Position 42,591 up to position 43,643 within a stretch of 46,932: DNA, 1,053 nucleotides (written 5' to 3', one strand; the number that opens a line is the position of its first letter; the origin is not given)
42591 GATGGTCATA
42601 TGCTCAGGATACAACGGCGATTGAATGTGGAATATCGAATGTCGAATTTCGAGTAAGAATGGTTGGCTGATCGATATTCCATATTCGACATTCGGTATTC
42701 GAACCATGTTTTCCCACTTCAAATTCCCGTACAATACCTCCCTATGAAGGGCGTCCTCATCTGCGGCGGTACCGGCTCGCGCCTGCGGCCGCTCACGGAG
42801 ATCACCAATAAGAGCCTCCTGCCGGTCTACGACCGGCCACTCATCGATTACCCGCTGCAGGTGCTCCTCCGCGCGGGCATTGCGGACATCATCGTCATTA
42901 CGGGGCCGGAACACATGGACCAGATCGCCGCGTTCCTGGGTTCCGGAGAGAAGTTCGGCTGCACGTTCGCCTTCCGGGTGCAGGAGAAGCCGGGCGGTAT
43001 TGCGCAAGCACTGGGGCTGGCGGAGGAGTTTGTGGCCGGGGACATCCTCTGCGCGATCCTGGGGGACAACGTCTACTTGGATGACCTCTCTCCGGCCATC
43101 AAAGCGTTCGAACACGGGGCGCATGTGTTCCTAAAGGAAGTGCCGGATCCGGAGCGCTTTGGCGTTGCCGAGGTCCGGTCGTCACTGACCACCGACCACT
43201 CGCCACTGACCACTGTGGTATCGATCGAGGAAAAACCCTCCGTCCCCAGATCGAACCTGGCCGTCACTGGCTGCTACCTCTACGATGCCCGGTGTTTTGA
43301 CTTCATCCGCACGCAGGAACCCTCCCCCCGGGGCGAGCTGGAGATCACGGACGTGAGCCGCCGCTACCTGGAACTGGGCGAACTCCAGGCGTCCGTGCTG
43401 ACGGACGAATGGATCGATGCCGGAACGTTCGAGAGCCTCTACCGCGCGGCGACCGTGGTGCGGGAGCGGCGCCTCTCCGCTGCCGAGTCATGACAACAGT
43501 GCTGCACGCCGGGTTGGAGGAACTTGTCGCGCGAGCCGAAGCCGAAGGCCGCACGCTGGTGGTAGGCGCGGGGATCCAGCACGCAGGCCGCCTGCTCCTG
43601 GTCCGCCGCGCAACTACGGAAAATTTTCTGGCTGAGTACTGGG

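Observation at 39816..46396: One heptamer family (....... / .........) is embedded in frame in four unrelated CDSs, in both orientations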

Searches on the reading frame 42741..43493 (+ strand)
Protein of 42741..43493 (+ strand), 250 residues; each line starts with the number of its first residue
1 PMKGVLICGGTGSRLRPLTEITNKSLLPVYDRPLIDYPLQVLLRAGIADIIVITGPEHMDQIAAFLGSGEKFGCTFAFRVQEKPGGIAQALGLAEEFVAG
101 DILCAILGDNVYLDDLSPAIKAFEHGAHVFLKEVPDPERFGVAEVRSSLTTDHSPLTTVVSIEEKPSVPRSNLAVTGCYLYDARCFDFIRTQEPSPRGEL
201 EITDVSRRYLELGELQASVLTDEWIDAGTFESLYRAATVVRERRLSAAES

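Call 7: search_protein_families(library=pfam, proteins=[window:42741-43493:+], max_evalue=0.001)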
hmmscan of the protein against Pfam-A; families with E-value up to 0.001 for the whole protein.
window:42741-43493:+ (250 aa): 2 families
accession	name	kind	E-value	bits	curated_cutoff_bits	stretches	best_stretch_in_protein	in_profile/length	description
PF00483.29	NTP_transferase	-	5.7e-51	173.9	21.2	1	3-240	1-242/245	Nucleotidyl transferase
PF12804.13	NTP_transf_3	-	9.4e-09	36.1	27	1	4-114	1-100/160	MobA-like NTP transferase domain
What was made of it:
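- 42744..43493 (+): rmlA, glucose-1-phosphate thymidylyltransferase, short form; host gene. Pfam PF00483 (call 7).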

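Call 8: search_solved_structures(query=window:42741-43493:+, show_alignments=3, max_evalue=1e-10)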
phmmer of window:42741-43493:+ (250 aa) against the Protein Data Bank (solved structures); distinct sequences matched with E-value up to 1e-10: 43.
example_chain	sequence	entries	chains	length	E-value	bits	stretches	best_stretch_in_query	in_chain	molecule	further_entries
3hl3_A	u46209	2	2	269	3.7e-71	242.7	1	2-242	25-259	Glucose-1-phosphate thymidylyltransferase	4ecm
4ho0_A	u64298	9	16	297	2.8e-60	207.1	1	2-241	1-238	Glucose-1-phosphate thymidylyltransferase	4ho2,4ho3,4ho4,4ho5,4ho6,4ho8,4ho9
1mc3_A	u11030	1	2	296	3.8e-58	200.1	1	2-241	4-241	GLUCOSE-1-PHOSPHATE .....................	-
1h5r_B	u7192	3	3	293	3.6e-57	196.9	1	3-240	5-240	GLUCOSE-1-PHOSPHATE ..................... | Glucose-1-phosphate thymidylyltransferase 1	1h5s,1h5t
1h5r_A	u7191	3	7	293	3.7e-57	196.9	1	3-240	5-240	GLUCOSE-1-PHOSPHATE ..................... | Glucose-1-phosphate thymidylyltransferase 1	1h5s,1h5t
1h5s_A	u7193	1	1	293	1.3e-56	195.1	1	3-240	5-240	Glucose-1-phosphate thymidylyltransferase 1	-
6n0u_A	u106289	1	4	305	1.4e-56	195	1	3-241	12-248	Glucose-1-phosphate thymidylyltransferase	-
1fxo_A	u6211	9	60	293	1.8e-56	194.6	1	3-240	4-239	GLUCOSE-1-PHOSPHATE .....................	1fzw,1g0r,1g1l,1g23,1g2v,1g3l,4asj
4arw_A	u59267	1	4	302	2e-56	194.5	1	3-240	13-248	GLUCOSE-1-PHOSPHATE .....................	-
3zlk_A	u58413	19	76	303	2e-56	194.5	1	3-240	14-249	GLUCOSE-1-PHOSPHATE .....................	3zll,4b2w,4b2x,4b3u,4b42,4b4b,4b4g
1h5s_D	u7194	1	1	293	2.5e-56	194.2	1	3-240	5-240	Glucose-1-phosphate thymidylyltransferase 1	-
1iim_A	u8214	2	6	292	9.2e-56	192.3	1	3-240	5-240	glucose-1-phosphate thymidylyltransferase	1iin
3pkp_A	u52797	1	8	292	1.3e-55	191.8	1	3-240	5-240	Glucose-1-phosphate thymidylyltransferase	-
3pkq_A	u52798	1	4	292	1.3e-55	191.8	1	3-240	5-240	Glucose-1-phosphate thymidylyltransferase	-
1mp3_A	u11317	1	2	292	1.9e-55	191.3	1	3-240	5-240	GLUCOSE-1-PHOSPHATE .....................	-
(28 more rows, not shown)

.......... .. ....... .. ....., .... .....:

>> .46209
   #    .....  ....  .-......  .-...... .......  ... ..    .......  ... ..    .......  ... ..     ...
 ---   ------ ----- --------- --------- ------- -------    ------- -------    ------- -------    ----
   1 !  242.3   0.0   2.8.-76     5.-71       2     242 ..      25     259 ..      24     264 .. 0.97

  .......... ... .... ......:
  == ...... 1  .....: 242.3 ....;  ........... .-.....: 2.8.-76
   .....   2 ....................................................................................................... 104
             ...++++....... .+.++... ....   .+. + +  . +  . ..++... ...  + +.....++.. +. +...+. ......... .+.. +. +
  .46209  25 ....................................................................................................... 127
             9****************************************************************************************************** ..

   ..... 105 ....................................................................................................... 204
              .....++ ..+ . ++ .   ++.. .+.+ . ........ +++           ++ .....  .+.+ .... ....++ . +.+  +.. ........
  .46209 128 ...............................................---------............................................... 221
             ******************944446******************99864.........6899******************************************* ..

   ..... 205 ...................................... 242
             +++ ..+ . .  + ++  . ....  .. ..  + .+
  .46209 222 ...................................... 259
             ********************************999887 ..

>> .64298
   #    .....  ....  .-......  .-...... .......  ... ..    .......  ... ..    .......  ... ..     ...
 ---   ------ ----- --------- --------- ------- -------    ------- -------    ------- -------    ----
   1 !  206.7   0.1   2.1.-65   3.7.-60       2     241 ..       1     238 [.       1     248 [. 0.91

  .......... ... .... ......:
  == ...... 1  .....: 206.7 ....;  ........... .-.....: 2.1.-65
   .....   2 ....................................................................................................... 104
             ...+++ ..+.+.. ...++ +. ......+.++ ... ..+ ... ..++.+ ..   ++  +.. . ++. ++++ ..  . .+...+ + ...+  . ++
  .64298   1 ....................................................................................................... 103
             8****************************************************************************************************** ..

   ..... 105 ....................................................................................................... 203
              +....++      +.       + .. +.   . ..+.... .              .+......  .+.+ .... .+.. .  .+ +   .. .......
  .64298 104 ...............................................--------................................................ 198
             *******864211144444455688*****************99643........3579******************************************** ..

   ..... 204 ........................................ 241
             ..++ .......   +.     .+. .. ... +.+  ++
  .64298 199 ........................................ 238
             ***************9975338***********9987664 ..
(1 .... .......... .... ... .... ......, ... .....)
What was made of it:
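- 43183..43215 (+): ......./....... array, 4.7 units, inside rmlA (a plus-strand gene). It encodes residues 145-157 (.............). Unit 3 is CTCGCCA, which removes the in-frame TGA that a perfect array would create. The segment is 9 residues longer than PDB 3hl3 (call 8).
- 42744..43493 (+): PDB 3hl3 at E = 3.7e-71 (call 8).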

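Call 9: find_encoding_contigs(protein=window:42744-43493:+, flank=10000, max_places=10)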
Protein window:42744-43493:+ (249 aa): 3 contigs read that carry it; 3 places shown.
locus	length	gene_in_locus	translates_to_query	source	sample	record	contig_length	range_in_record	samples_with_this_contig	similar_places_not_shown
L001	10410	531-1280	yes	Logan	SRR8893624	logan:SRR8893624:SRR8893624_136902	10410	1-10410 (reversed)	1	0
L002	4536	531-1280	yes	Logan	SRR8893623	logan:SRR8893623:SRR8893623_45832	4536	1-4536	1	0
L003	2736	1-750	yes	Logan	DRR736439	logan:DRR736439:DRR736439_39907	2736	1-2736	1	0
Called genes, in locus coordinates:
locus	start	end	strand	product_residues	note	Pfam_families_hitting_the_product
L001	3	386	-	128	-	?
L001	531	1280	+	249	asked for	PF00483:NTP_transferase, PF12804:NTP_transf_3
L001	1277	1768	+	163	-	PF00293:NUDIX, PF14815:NUDIX_4 (faint)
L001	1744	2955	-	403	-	PF13439:Glyco_transf_4, PF20706:GT4-conflict (weak), PF00534:Glycos_transf_1, PF13692:Glyco_trans_1_4, PF13524:Glyco_trans_1_2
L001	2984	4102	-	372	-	PF13439:Glyco_transf_4, PF13579:Glyco_trans_4_4, PF20706:GT4-conflict, PF00534:Glycos_transf_1, PF13692:Glyco_trans_1_4, PF13524:Glyco_trans_1_2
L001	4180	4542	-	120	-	PF10066:DUF2304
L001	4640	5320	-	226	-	PF00535:Glycos_transf_2, PF13641:Glyco_tranf_2_3 (weak)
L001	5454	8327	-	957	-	-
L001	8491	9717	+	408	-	PF00266:Aminotran_5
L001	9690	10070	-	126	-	-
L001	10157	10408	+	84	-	?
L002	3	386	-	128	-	?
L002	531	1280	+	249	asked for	PF00483:NTP_transferase, PF12804:NTP_transf_3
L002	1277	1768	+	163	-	PF00293:NUDIX, PF14815:NUDIX_4 (faint)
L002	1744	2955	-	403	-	PF13439:Glyco_transf_4, PF20706:GT4-conflict (weak), PF00534:Glycos_transf_1, PF13692:Glyco_trans_1_4, PF13524:Glyco_trans_1_2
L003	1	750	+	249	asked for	PF00483:NTP_transferase, PF12804:NTP_transf_3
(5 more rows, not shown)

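Call 11: find_homologous_proteins(query=window:42744-43493:+, max_evalue=1e-40)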
Query window:42744-43493:+ (249 aa): 7947 proteins with E <= 1e-40 among 8000 candidates; the best 120 are listed.
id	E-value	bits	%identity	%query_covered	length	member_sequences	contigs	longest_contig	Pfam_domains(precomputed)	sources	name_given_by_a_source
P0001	5.7e-161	552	100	100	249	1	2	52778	PF00483.30,PF12804.14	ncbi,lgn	-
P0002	6.5e-127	440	80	99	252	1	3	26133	PF00483.30,PF12804.14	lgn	-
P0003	4.0e-122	424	76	100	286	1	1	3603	PF00483.30,PF12804.14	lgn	-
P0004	1.5e-114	400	74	98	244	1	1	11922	PF00483.30,PF12804.14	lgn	-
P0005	1.5e-114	400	73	97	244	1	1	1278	PF00483.30,PF12804.14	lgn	-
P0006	3.1e-113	395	72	98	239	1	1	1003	PF00483.30,PF12804.14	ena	-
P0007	1.8e-112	393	73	98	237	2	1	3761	PF00483.30,PF12804.14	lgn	-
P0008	1.8e-112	393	73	98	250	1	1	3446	PF00483.30,PF12804.14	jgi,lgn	jgi:glucose-1-phosphate thymidylyltransferase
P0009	2.0e-112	393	73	98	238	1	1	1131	PF00483.30,PF12804.14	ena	-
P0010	2.5e-112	392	74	98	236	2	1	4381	PF00483.30,PF12804.14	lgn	-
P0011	2.5e-112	392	73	98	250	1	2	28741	PF00483.30,PF12804.14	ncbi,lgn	-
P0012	2.6e-112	392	73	98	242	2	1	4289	PF00483.30,PF12804.14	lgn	-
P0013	5.7e-112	391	74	97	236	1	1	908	PF00483.30,PF12804.14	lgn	-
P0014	7.0e-112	391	72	98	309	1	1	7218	PF00483.30,PF12804.14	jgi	-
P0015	7.4e-112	391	70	98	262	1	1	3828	PF00483.30,PF12804.14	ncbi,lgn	-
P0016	9.0e-112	390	72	98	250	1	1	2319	PF00483.30,PF12804.14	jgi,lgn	jgi:glucose-1-phosphate thymidylyltransferase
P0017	9.1e-112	390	71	98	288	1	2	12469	PF00483.30,PF12804.14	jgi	jgi:glucose-1-phosphate thymidylyltransferase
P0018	9.5e-112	390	74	97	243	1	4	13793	PF00483.30,PF12804.14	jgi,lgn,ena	jgi:glucose-1-phosphate thymidylyltransferase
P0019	9.6e-112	390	71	99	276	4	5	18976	PF00483.30,PF12804.14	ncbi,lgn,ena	-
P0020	1.0e-111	390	72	98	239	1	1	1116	PF00483.30,PF12804.14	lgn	-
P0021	1.1e-111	390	73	98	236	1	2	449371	PF00483.30,PF12804.14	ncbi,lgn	-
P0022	1.2e-111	390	72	98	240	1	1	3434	PF00483.30,PF12804.14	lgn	-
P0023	1.3e-111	390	73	98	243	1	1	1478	PF00483.30,PF12804.14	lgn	-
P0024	1.4e-111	390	73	98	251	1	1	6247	PF00483.30,PF12804.14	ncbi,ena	-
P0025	2.5e-111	389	73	98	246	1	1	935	PF00483.30,PF12804.14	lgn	-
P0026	2.7e-111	389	72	98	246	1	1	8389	PF00483.30,PF12804.14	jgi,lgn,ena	-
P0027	4.4e-111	388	73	97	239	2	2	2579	PF00483.30,PF12804.14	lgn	-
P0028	6.8e-111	388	73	97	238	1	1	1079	PF00483.30,PF12804.14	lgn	-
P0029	7.0e-111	388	74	97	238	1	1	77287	PF00483.30,PF12804.14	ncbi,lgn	-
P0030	1.0e-110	387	70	99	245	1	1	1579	PF00483.30,PF12804.14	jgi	jgi:glucose-1-phosphate thymidylyltransferase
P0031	1.3e-110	387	73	98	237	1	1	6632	PF00483.30,PF12804.14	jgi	jgi:glucose-1-phosphate thymidylyltransferase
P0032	1.5e-110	386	72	99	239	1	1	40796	PF00483.30,PF12804.14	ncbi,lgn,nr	ncbi:MAG: Spore coat protein [Candidatus Peribacteria bacterium]|nr:Spore coat protein [Candidatus P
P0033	2.2e-110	386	73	98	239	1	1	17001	PF00483.30,PF12804.14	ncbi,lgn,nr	ncbi:NTP transferase domain-containing protein [Candidatus Peregrinibacteria bacterium]|nr:NTP trans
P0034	2.6e-110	386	72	98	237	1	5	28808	PF00483.30,PF12804.14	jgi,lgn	jgi:glucose-1-phosphate thymidylyltransferase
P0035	2.7e-110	386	69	98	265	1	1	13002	PF00483.30,PF12804.14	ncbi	-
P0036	3.2e-110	385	71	98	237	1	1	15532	PF00483.30,PF12804.14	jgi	jgi:glucose-1-phosphate thymidylyltransferase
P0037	3.2e-110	385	71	98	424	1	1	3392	PF00483.30,PF00293.35,PF12804.14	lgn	-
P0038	3.9e-110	385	69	100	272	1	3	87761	PF00483.30,PF12804.14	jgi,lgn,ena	jgi:glucose-1-phosphate thymidylyltransferase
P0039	4.0e-110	385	70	98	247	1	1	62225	PF00483.30,PF12804.14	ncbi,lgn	-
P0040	4.1e-110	385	71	99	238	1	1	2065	PF00483.30,PF12804.14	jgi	jgi:glucose-1-phosphate thymidylyltransferase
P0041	4.5e-110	385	72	98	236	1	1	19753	PF00483.30,PF12804.14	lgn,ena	-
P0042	6.2e-110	384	69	98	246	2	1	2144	PF00483.30,PF12804.14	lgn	-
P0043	9.2e-110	384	69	98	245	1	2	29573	PF00483.30,PF12804.14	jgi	jgi:glucose-1-phosphate thymidylyltransferase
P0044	1.4e-109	383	69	98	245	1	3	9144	PF00483.30,PF12804.14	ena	-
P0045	2.1e-109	383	72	98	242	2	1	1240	PF00483.30,PF12804.14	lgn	-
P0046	2.1e-109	383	70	100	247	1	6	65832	PF00483.30,PF12804.14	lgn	-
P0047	2.6e-109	382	71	100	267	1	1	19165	PF00483.30,PF12804.14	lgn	-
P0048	2.8e-109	382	68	100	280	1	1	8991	PF00483.30,PF12804.14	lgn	-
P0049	2.9e-109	382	68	100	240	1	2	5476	PF00483.30,PF12804.14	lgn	-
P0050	5.4e-109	381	70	99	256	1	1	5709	PF00483.30,PF12804.14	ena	-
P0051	5.8e-109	381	73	97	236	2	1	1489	PF00483.30,PF12804.14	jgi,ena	-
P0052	8.6e-109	381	70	99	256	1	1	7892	PF00483.30,PF12804.14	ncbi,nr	ncbi:NTP transferase domain-containing protein [Candidatus Peregrinibacteria bacterium]|nr:NTP trans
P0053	9.1e-109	381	71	98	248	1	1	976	PF00483.30,PF12804.14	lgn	-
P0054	1.1e-108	380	70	98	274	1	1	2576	PF00483.30,PF12804.14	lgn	-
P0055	1.2e-108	380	70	98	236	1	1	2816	PF00483.30,PF12804.14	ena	-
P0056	1.5e-108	380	70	99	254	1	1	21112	PF00483.30,PF12804.14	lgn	-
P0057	1.9e-108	380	70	98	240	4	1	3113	PF00483.30,PF12804.14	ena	-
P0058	1.9e-108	380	71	99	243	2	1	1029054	PF00483.30,PF12804.14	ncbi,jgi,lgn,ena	ncbi:MAG: sugar phosphate nucleotidyltransferase [Candidatus Peribacteraceae bacterium]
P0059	2.7e-108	379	72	98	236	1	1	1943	PF00483.30,PF12804.14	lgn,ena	-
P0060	3.3e-108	379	70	99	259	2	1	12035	PF00483.30,PF12804.14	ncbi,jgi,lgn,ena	-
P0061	4.0e-108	379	70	98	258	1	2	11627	PF00483.30,PF12804.14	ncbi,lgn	-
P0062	4.0e-108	379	71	98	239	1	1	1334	PF00483.30,PF12804.14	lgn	-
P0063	4.0e-108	379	71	98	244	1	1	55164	PF00483.30,PF12804.14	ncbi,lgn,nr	ncbi:MAG: sugar phosphate nucleotidyltransferase [Candidatus Peribacteraceae bacterium]|nr:sugar pho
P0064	4.1e-108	378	72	98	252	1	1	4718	PF00483.30,PF12804.14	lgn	-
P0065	4.2e-108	378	67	97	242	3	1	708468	PF00483.30,PF12804.14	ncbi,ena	-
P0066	4.2e-108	378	72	98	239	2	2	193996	PF00483.30,PF12804.14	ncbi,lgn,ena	-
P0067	4.4e-108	378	70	99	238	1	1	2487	PF00483.30,PF12804.14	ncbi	-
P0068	4.4e-108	378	71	98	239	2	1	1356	PF00483.30,PF12804.14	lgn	-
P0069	4.8e-108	378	70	99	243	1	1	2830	PF00483.30,PF12804.14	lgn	-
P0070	4.9e-108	378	68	98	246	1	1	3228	PF00483.30,PF12804.14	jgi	jgi:glucose-1-phosphate thymidylyltransferase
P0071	5.4e-108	378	68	98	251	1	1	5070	PF00483.30,PF12804.14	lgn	-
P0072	5.8e-108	378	68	99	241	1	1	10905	PF00483.30,PF12804.14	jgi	jgi:glucose-1-phosphate thymidylyltransferase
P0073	7.7e-108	378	67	100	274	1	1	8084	PF00483.30,PF12804.14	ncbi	-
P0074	9.0e-108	377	70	98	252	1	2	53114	PF00483.30,PF12804.14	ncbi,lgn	-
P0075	9.3e-108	377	71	100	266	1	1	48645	PF00483.30,PF12804.14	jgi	jgi:glucose-1-phosphate thymidylyltransferase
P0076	1.1e-107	377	71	98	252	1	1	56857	PF00483.30,PF12804.14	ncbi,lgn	-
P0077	1.2e-107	377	69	98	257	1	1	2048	PF00483.30,PF12804.14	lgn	-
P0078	1.4e-107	377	71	98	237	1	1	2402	PF00483.30,PF12804.14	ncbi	-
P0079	1.4e-107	377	71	98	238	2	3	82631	PF00483.30,PF12804.14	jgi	jgi:glucose-1-phosphate thymidylyltransferase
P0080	1.7e-107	376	69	98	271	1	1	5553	PF00483.30,PF12804.14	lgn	-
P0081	1.7e-107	376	69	100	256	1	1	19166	PF00483.30,PF12804.14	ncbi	-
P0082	1.9e-107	376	72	98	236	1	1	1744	PF00483.30,PF12804.14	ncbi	-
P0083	2.3e-107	376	70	99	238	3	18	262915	PF00483.30,PF12804.14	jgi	jgi:glucose-1-phosphate thymidylyltransferase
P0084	2.5e-107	376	71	98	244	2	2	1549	PF00483.30,PF12804.14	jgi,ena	-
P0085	2.9e-107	376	69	98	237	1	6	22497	PF00483.30,PF12804.14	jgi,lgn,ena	jgi:glucose-1-phosphate thymidylyltransferase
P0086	3.4e-107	375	72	96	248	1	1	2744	PF00483.30,PF12804.14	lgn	-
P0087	6.2e-107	375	68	98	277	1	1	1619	PF00483.30,PF12804.14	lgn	-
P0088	9.1e-107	374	67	99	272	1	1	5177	PF00483.30,PF12804.14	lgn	-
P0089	1.1e-106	374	70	99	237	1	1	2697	PF00483.30,PF12804.14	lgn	-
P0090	1.1e-106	374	70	98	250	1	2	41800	PF00483.30,PF12804.14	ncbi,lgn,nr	ncbi:NTP transferase domain-containing protein [Candidatus Peregrinibacteria bacterium]|nr:NTP trans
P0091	1.1e-106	374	71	98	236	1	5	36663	PF00483.30,PF12804.14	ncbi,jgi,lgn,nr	ncbi:NTP transferase domain-containing protein [Candidatus Peregrinibacteria bacterium]|nr:NTP trans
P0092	1.6e-106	373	70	99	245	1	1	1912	PF00483.30,PF12804.14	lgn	-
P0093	1.6e-106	373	71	98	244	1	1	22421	PF00483.30,PF12804.14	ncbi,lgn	-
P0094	1.9e-106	373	70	98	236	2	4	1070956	PF00483.30,PF12804.14,PF02348.26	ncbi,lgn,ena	-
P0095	2.1e-106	373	70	98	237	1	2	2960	PF00483.30,PF12804.14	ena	-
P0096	2.2e-106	373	70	98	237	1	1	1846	PF00483.30,PF12804.14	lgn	-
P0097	2.6e-106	373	68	98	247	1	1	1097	PF00483.30,PF12804.14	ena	-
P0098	2.6e-106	373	66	99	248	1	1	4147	PF00483.30,PF12804.14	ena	-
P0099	2.7e-106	373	69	97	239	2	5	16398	PF00483.30,PF12804.14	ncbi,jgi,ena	-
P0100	2.8e-106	372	70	99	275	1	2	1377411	PF00483.30,PF12804.14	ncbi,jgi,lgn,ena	ncbi:MAG: sugar phosphate nucleotidyltransferase [Candidatus Peribacteraceae bacterium]|jgi:glucose-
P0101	3.2e-106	372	70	99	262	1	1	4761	PF00483.30,PF12804.14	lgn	-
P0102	3.2e-106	372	70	98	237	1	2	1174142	PF00483.30,PF12804.14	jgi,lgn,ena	-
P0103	3.7e-106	372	68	98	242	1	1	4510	PF00483.30,PF12804.14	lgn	-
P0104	3.9e-106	372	72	97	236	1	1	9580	PF00483.30,PF12804.14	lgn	-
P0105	4.0e-106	372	69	98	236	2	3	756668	PF00483.30,PF12804.14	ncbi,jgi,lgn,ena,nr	ncbi:spore coat protein [Candidatus Peregrinibacteria bacterium CG10_big_fil_rev_8_21_14_0_10_55_24]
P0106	4.7e-106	372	68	99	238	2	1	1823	PF00483.30,PF12804.14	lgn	-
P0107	4.8e-106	372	71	98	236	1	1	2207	PF00483.30,PF12804.14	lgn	-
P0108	5.1e-106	372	69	99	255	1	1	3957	PF00483.30,PF12804.14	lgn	-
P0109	5.2e-106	372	66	96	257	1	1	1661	PF00483.30,PF12804.14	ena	-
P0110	6.3e-106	371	71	97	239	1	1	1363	PF00483.30,PF12804.14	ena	-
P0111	7.0e-106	371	70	97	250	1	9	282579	PF00483.30,PF12804.14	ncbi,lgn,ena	-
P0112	7.1e-106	371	69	100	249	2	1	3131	PF00483.30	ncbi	-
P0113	7.2e-106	371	70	98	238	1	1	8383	PF00483.30,PF12804.14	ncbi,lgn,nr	ncbi:MAG: NTP transferase domain-containing protein [Candidatus Peribacteraceae bacterium]|nr:NTP tr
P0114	8.3e-106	371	69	98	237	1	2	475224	PF00483.30,PF12804.14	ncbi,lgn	-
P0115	8.4e-106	371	70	98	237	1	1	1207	PF00483.30,PF12804.14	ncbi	-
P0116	8.9e-106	371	67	98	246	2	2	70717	PF00483.30,PF12804.14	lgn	-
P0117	9.0e-106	371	67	98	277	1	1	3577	PF00483.30,PF12804.14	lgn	-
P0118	9.4e-106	371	69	98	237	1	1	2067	PF00483.30,PF12804.14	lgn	-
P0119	1.0e-105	371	70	99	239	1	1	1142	PF00483.30,PF12804.14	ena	-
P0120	1.2e-105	370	72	98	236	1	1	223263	PF00483.30,PF12804.14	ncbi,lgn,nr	ncbi:MAG: sugar phosphate nucleotidyltransferase [Candidatus Peregrinibacteria bacterium]|nr:sugar p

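Call 13: find_encoding_contigs(protein=P0002, flank=10000, max_places=3)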
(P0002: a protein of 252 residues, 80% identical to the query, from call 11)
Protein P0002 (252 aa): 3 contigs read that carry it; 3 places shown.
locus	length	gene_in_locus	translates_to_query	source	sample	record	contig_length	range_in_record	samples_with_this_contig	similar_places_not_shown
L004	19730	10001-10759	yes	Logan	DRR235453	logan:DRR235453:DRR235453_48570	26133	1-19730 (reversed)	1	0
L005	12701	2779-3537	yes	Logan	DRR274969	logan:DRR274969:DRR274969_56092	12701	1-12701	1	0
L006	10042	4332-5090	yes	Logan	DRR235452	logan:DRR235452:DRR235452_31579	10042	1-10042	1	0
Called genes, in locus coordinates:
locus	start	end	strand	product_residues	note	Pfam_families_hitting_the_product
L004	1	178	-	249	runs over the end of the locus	PF00106:adh_short, PF01370:Epimerase (weak), PF08659:KR (weak), PF13561:adh_short_C2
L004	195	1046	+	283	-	PF13292:DXP_synthase_N (weak), PF00456:Transketolase_N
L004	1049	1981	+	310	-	PF02779:Transket_pyr, PF02780:Transketolase_C, PF22613:Transketolase_C_1 (weak)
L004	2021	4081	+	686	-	-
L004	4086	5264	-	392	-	PF00535:Glycos_transf_2, PF04138:GtrA_DPMS_TM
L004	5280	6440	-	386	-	PF13439:Glyco_transf_4 (weak), PF13579:Glyco_trans_4_4 (weak), PF00534:Glycos_transf_1, PF13692:Glyco_trans_1_4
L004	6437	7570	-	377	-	PF13579:Glyco_trans_4_4, PF20706:GT4-conflict (weak), PF00534:Glycos_transf_1, PF13692:Glyco_trans_1_4, PF13524:Glyco_trans_1_2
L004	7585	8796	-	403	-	PF13439:Glyco_transf_4, PF13579:Glyco_trans_4_4 (weak), PF20706:GT4-conflict (weak), PF00534:Glycos_transf_1, PF13692:Glyco_trans_1_4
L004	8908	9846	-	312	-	PF01073:3Beta_HSD, PF01370:Epimerase, PF02719:Polysacc_synt_2, PF04321:RmlD_sub_bind, PF07993:NAD_binding_4, PF16363:GDP_Man_Dehyd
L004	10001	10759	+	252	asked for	PF00483:NTP_transferase, PF12804:NTP_transf_3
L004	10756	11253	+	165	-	PF00293:NUDIX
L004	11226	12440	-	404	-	PF13439:Glyco_transf_4, PF13579:Glyco_trans_4_4, PF20706:GT4-conflict (weak), PF00534:Glycos_transf_1, PF13692:Glyco_trans_1_4, PF13524:Glyco_trans_1_2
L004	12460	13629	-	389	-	PF13439:Glyco_transf_4, PF13579:Glyco_trans_4_4, PF20706:GT4-conflict (weak), PF00534:Glycos_transf_1, PF13692:Glyco_trans_1_4, PF13524:Glyco_trans_1_2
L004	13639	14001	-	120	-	PF10066:DUF2304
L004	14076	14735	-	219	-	PF00535:Glycos_transf_2, PF13641:Glyco_tranf_2_3 (weak)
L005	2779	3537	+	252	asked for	PF00483:NTP_transferase, PF12804:NTP_transf_3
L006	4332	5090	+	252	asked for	PF00483:NTP_transferase, PF12804:NTP_transf_3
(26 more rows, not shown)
